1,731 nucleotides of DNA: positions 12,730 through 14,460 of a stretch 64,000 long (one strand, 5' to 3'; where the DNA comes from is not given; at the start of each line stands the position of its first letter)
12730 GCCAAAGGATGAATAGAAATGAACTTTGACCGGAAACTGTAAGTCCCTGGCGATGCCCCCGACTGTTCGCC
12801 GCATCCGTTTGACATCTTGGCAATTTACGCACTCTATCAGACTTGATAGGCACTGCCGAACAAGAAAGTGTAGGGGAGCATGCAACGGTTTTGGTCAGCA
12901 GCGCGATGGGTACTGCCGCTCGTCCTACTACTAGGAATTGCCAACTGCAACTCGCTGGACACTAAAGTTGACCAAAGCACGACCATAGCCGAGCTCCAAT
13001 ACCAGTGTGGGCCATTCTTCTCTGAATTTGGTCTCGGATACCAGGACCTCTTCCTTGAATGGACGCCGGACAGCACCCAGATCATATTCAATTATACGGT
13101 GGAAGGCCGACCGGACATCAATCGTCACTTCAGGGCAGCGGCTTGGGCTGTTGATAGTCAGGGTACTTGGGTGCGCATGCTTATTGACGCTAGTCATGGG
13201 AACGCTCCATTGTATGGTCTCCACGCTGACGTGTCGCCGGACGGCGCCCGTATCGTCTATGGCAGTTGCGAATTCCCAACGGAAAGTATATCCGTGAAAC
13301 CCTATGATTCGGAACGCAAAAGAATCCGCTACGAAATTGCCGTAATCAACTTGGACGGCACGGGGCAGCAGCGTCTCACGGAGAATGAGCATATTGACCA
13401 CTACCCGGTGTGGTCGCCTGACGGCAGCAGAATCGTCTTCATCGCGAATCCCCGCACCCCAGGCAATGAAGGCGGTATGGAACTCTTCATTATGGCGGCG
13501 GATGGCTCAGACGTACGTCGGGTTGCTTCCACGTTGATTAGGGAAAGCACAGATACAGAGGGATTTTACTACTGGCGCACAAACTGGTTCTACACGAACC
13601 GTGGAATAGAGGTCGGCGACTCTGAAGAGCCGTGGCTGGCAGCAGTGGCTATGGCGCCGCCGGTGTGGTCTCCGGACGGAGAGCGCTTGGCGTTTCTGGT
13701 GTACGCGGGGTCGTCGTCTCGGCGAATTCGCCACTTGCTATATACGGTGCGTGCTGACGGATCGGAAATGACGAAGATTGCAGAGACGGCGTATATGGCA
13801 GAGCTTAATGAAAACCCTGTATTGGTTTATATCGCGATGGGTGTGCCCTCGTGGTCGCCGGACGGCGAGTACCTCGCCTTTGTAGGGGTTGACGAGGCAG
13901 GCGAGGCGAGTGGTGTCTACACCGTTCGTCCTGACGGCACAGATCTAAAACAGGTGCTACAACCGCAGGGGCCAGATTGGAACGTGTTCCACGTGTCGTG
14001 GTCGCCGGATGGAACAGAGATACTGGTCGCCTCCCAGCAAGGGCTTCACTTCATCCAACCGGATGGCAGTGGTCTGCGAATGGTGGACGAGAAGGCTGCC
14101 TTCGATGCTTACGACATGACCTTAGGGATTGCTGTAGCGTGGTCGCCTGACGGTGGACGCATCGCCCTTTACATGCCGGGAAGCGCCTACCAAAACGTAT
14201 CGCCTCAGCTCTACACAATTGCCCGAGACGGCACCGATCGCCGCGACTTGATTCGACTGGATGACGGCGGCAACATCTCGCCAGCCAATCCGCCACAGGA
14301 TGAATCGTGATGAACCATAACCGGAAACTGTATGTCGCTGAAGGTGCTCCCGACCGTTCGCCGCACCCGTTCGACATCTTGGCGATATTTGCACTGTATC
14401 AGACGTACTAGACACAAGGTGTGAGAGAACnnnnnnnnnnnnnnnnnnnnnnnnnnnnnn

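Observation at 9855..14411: Translationally coupled mini-ORFs encoding only the protease C-terminal 'Met-turn ... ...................' helix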

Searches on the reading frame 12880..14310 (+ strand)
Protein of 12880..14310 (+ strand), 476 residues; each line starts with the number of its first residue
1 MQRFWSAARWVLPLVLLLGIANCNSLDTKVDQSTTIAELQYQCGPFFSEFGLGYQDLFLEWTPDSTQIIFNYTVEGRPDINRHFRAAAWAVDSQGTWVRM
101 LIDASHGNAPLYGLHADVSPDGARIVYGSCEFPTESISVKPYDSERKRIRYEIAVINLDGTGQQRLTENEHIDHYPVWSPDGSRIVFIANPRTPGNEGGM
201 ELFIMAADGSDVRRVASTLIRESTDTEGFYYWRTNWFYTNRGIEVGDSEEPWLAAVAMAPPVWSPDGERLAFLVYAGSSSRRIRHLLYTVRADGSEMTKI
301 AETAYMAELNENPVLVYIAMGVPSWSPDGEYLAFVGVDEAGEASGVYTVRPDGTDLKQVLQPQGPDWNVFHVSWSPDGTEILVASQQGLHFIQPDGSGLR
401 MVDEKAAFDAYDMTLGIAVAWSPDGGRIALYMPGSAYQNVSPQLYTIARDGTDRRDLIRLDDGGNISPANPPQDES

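Call 14: search_protein_families(library=pfam, proteins=[window:12880-14310:+], max_evalue=0.01)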
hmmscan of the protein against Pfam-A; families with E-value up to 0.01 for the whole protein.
window:12880-14310:+ (476 aa): 6 families
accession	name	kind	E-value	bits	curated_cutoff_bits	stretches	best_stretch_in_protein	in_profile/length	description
PF07676.18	PD40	-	1.5e-25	89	20.9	1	164-203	2-37/38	WD40-like Beta Propeller Repeat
PF00930.27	DPPIV_N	-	1.6e-08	34.2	22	0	153-190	25-62/354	Dipeptidyl peptidase IV (DPP IV) N-terminal region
PF00400.38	WD40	-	8.7e-06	26.5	27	0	364-385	9-30/39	WD domain, G-beta repeat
PF25174.1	Beta-prop_THOC3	-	0.00038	20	305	0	325-429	10-104/272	THOC3 beta-propeller domain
PF24797.1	Beta-prop_WDR35_TULP_N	-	0.0055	16.3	80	0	308-391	242-328/332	WDR35/TULP4 N-terminal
PF14583.12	Pectate_lyase22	-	0.0096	15.1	30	0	261-304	243-286/386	Oligogalacturonate lyase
